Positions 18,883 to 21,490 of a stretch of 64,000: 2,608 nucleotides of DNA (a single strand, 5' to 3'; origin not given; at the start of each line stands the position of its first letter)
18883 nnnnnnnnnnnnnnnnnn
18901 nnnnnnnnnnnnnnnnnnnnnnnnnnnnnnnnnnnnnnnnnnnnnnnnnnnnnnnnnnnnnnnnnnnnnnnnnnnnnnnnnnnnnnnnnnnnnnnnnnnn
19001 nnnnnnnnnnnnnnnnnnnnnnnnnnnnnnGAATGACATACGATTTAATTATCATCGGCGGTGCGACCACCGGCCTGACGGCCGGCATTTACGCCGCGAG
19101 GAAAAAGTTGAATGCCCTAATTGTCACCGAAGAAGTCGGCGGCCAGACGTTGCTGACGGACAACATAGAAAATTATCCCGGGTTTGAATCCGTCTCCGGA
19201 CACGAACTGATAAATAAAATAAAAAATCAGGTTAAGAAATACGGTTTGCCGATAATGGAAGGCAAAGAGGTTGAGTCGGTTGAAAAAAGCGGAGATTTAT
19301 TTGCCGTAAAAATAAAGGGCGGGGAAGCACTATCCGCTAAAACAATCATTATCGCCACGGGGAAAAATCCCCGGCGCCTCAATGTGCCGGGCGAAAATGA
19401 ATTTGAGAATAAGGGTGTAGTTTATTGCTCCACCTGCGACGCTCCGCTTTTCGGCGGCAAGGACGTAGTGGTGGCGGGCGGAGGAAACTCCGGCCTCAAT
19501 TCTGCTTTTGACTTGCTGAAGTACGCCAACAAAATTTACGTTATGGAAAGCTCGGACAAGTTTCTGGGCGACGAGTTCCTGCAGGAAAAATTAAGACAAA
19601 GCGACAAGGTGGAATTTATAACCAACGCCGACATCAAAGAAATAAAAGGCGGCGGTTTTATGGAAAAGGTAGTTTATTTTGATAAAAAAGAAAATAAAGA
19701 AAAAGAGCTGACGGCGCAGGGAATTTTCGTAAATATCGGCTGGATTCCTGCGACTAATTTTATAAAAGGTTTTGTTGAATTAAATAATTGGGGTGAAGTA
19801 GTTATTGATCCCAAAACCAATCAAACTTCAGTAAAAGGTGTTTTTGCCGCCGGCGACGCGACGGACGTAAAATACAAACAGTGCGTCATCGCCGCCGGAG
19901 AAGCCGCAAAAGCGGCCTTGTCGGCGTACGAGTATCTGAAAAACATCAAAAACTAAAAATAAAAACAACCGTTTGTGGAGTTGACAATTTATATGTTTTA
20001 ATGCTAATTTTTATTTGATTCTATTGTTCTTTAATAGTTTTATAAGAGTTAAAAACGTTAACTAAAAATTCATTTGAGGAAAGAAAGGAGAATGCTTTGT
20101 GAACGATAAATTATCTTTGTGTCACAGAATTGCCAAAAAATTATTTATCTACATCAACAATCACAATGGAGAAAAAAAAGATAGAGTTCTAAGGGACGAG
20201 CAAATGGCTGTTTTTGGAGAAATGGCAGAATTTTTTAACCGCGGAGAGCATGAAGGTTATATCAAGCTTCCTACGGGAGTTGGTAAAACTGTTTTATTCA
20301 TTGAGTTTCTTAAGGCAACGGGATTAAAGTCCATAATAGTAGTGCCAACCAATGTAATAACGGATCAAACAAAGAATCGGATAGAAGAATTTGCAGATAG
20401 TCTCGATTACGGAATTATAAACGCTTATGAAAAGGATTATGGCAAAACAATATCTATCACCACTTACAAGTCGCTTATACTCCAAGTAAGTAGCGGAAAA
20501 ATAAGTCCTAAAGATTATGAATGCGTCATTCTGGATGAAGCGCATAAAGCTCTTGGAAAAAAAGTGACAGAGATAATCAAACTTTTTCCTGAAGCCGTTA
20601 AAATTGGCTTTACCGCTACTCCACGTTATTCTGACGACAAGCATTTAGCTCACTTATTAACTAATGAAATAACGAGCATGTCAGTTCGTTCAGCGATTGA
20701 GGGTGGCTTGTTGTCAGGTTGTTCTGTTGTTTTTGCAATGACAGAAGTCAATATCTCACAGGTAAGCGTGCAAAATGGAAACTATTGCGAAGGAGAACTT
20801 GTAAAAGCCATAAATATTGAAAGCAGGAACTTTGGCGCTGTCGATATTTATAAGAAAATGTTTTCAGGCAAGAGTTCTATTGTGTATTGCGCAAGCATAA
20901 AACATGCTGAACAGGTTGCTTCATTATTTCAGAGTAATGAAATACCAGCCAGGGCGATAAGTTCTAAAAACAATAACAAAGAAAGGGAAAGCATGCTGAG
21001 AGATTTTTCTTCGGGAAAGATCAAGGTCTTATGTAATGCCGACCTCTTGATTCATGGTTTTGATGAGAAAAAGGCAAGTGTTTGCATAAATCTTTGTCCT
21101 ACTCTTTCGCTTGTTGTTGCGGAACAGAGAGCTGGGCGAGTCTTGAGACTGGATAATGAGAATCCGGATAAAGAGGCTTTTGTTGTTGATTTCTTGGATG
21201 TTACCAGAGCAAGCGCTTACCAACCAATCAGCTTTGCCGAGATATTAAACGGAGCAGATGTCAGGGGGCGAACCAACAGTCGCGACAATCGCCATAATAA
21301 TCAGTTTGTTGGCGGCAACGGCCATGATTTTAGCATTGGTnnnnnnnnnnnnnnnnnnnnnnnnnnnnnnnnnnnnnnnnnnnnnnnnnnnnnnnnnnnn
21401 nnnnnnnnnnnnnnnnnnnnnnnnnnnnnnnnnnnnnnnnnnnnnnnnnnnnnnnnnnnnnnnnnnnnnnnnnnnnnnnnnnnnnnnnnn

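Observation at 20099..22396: AT-rich stand-alone SF2 DEAH helicase with a C-terminal dsRBD-like domain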

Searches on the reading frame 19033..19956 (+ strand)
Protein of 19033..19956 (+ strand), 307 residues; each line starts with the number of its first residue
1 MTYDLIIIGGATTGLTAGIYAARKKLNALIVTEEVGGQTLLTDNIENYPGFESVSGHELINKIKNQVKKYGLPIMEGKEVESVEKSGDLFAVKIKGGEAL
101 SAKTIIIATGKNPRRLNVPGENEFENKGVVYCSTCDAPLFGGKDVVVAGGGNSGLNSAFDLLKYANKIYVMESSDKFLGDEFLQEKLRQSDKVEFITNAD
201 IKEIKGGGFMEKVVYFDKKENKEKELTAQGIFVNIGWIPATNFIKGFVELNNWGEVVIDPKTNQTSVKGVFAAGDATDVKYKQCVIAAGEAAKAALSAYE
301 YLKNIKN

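Call 6: search_protein_families(library=pfam, proteins=[window:19033-19956:+], max_evalue=0.1)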
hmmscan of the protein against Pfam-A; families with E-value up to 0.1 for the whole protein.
window:19033-19956:+ (307 aa): 13 families
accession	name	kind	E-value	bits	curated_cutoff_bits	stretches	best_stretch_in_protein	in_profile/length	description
PF07992.20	Pyr_redox_2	-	2.7e-43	148.9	26.1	1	3-291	1-291/291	Pyridine nucleotide-disulphide oxidoreductase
PF13738.12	Pyr_redox_3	-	2.5e-30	106.2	30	1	52-274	76-305/305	Pyridine nucleotide-disulphide oxidoreductase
PF00070.33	Pyr_redox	-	1.3e-13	51.7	22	1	145-213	2-77/82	Pyridine nucleotide-disulphide oxidoreductase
PF03486.20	HI0933_like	-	8.5e-11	42.2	50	1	55-111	107-164/244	HI0933-like protein Rossmann domain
PF00890.30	FAD_binding_2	-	1.4e-07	31.5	20.4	0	4-35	1-32/414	FAD binding domain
PF01266.30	DAO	-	8e-07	29.3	27.9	0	52-112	144-205/353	FAD dependent oxidoreductase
PF01946.23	Thi4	-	1.9e-06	27.8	26.2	1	142-175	17-51/235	Thi4 family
PF01134.28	GIDA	-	6.9e-06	25.8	22.1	0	61-111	99-150/391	Glucose inhibited division protein A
PF12831.13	FAD_oxidored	-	4.7e-05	23.3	27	0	4-38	1-37/416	FAD dependent oxidoreductase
PF13434.12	Lys_Orn_oxgnase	-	0.00067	19.3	21.3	1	78-167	116-213/339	L-lysine 6-monooxygenase/L-ornithine 5-monooxygenase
PF05834.18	Lycopene_cycl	-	0.013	15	23.4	0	50-111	80-142/380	Lycopene cyclase protein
PF13241.12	NAD_binding_7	-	0.032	15.2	22.1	0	142-203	7-61/104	Putative NAD(P)-binding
PF01593.30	Amino_oxidase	-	0.041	13.6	19.8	0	23-109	180-254/443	Flavin containing amine oxidoreductase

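Call 7: search_protein_families(library=padloc, proteins=[window:19033-19956:+], max_evalue=0.1)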
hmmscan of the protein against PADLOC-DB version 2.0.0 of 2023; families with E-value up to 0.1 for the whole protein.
window:19033-19956:+ (307 aa): 0 families

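Call 9: search_protein_families(library=ncbifam, proteins=[window:19033-19956:+], max_evalue=0.01)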
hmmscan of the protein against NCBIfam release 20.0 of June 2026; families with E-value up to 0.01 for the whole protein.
window:19033-19956:+ (307 aa): 90 families (the best 25 are shown)
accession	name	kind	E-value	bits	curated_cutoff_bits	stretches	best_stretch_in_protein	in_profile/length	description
TIGR03140.1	AhpF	equivalog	1.1e-95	321.2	502.9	1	2-302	212-512/515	alkyl hydroperoxide reductase subunit F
TIGR01292.1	TRX_reduct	equivalog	5.2e-92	307.8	343.45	1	3-302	1-300/300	thioredoxin-disulfide reductase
TIGR03143.1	AhpF_homolog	hypoth_equivalog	6.3e-68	229.7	687.65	1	3-306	5-312/555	putative alkyl hydroperoxide reductase F subunit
NF007614.0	PRK10262.1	equivalog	3.7e-42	144.6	644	1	4-305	8-317/321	thioredoxin-disulfide reductase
TIGR04018.1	Bthiol_YpdA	hypoth_equivalog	1.2e-23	83.5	339.9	1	64-276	77-288/316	YpdA family putative bacillithiol disulfide reductase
TIGR01350.1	lipoamide_DH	equivalog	1.2e-21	76.9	408.8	2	67-279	99-311/461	dihydrolipoyl dehydrogenase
TIGR02053.1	MerA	equivalog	1.1e-18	67.5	454.45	1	66-299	97-329/465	mercury(II) reductase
NF040505.1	ArsO_flavin_mono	equivalog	9.7e-18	64.7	425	1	57-187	74-205/346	ArsO family NAD(P)H-dependent flavin-containing monooxygenase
NF004945.0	PRK06292.2-3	equivalog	5.4e-15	55.3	494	1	59-278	93-306/457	dihydrolipoyl dehydrogenase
NF004943.0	PRK06292.2-1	equivalog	2.6e-13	49.6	432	1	96-276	125-307/456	dihydrolipoyl dehydrogenase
TIGR03385.1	CoA_CoA_reduc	equivalog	1.1e-12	47.6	578.8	1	5-282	2-288/439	CoA-disulfide reductase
NF007123.0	PRK09564.1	equivalog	1.6e-12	46.9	458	1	5-280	3-287/444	CoA-disulfide reductase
NF005572.0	PRK07251.1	equivalog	3e-12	46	537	1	59-276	78-292/438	FAD-containing oxidoreductase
NF004776.0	PRK06116.1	equivalog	3.1e-12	46.3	480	1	75-280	103-308/450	glutathione-disulfide reductase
NF003585.0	PRK05249.1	equivalog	3.1e-12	45.9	465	1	57-112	217-272/464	Si-specific NAD(P)(+) transhydrogenase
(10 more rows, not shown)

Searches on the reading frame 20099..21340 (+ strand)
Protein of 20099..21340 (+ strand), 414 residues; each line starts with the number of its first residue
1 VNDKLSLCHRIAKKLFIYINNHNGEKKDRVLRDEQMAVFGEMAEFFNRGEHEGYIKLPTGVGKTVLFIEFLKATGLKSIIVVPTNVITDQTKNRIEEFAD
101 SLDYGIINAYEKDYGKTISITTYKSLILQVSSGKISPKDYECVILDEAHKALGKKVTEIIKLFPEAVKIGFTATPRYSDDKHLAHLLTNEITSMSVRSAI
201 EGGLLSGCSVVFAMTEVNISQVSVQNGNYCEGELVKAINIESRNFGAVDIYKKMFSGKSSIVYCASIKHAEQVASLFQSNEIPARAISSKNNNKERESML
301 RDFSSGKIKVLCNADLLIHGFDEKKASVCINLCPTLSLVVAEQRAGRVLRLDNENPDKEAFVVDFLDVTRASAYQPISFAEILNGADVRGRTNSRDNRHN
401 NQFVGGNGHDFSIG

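Call 34: search_solved_structures(query=window:20099-21340:+, max_evalue=0.001)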
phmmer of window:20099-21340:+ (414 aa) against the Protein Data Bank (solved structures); distinct sequences matched with E-value up to 0.001: 30.
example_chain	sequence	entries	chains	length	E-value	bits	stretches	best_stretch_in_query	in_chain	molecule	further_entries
6p4f_A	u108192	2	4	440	4.4e-17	65.2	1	50-188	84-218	DNA-dependent ATPase XPBII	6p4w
5tnu_A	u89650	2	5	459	5.4e-17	64.9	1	50-185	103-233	DNA-dependent ATPase XPBII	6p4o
7clg_A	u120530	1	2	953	7.1e-16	61.2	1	49-401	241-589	Putative helicase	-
6p66_A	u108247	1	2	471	1.4e-12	50.4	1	51-182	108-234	DNA repair protein RAD25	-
2fwr_A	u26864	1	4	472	1.4e-12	50.3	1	51-182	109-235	DNA repair protein RAD25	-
6jde_B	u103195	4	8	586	5e-10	41.9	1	36-354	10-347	Putative DNA repair helicase RadD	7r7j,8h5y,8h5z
1fuk_A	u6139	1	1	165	3e-07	32.8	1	247-332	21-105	EUKARYOTIC INITIATION FACTOR 4A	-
2fz4_A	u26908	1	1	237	6.1e-07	31.8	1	51-182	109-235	DNA repair protein RAD25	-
1fuu_A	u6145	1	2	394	8.1e-07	31.4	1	247-332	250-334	YEAST INITIATION FACTOR 4A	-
2vso_A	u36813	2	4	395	8.1e-07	31.4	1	247-332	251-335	ATP-DEPENDENT RNA HELICASE EIF4A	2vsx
5nt7_B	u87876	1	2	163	5.1e-06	28.7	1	248-355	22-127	ATP-dependent RNA helicase vasa, isoform A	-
3h1t_A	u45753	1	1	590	5.5e-06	28.6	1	116-220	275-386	Type I site-specific restriction-modification system, R (Restriction) subunit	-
1hv8_A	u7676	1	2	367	1.4e-05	27.3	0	260-332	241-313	PUTATIVE ATP-DEPENDENT RNA HELICASE MJ0669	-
2db3_A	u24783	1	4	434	2.5e-05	26.5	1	245-355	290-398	ATP-dependent RNA helicase vasa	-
9i9f_A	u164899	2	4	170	8e-05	24.8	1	248-333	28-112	Eukaryotic initiation factor 4A-I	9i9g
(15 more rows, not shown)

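Call 56: search_dna_similar(query=window:20099-21340:+, collection=phages, mode=protein, max_rows=15)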
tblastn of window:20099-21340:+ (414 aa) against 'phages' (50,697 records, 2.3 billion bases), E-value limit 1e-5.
Records with a match: 1358; places in all: 1364; records where one place covers at least 80% of the query: 605.
Best place of each record, by identity: <60% 1358.
By first word of the organism name: Streptococcus 262; Vibrio 144; Pseudomonas 104; Klebsiella 88; Escherichia 74; Mycobacterium 65; Salmonella 58; Synechococcus 36; Lactobacillus 36; Enterococcus 32; and 84 more.
By host as written in the record: - 149; Streptococcus thermophilus 102; Klebsiella pneumoniae 49; Vibrio lentus 44; Mycobacterium smegmatis mc2 155 42; Escherichia coli 31; Pseudomonas aeruginosa 30; Lactococcus lactis 16; and 456 more.
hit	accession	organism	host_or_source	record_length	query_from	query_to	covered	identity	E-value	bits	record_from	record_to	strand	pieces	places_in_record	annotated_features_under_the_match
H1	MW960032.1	Rhizobium phage RHph_X2_25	Sinorhizobium americanum X2_25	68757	55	398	83%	29.1%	7e-29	125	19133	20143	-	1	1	ATP-dependent helicase protein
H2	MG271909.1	Synechococcus phage S-LBS1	Synechococcus sp. TCC793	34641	31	391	87%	27.1%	6e-27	119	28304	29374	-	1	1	superfamily II DNA or RNA helicase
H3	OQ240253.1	Latilactobacillus phage TMW 1.706 P1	Latilactobacillus curvatus TMW 1.706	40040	21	366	84%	28.2%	2e-28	124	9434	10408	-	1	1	DNA helicase | hypothetical protein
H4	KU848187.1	Lactobacillus phage PLE2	Lactobacillus casei BL23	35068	31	364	81%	28.6%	3e-25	114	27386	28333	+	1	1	helicase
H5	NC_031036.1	Lactobacillus phage PLE2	Lactobacillus casei BL23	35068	31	364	81%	28.6%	3e-25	114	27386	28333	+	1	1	DNA helicase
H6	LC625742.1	Bacteriophage sp.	Enterococcus gallinarum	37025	31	366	81%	28.2%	4e-24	110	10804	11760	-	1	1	putative helicase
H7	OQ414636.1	Pelagibacter phage EXVC032P Baldr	Candidadtus Pelagibacter sp. HTCC1062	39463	26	350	79%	29.1%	1e-29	127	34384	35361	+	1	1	DNA helicase | DNA primase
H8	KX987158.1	Salmonella phage vB_SenS_Sasha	Salmonella enterica subsp. enterica ...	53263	35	364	80%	28.5%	4e-23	108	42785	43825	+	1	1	helicase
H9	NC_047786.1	Salmonella phage vB_SenS_Sasha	Salmonella enterica subsp. enterica ...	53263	35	364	80%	28.5%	4e-23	108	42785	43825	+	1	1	DEAD/DEAH box helicase family protein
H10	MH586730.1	Salmonella phage Solent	Salmonella enterica subsp. enterica ...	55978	35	364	80%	28.5%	4e-23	108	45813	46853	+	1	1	helicase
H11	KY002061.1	Salmonella phage vB_SenS_Sergei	Salmonella enterica subsp. enterica ...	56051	35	364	80%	28.5%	4e-23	108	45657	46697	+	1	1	helicase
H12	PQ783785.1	Escherichia phage PDP46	Escherichia coli HS(pFamp)R (ATCC ...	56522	35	364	80%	28.5%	4e-23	107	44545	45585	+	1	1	exonuclease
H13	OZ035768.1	Sashavirus 536P12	-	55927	35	364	80%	28.5%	4e-23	107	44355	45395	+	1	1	record has no annotation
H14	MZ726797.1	Escherichia phage vB_EcoS_AVIO78A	Escherichia coli O78 Strain ECL23026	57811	35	364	80%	28.5%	4e-23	107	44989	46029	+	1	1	exonuclease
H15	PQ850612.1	Escherichia phage KarinMuster_Bas82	Escherichia coli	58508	35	364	80%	28.5%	5e-23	107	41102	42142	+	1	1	DNA helicase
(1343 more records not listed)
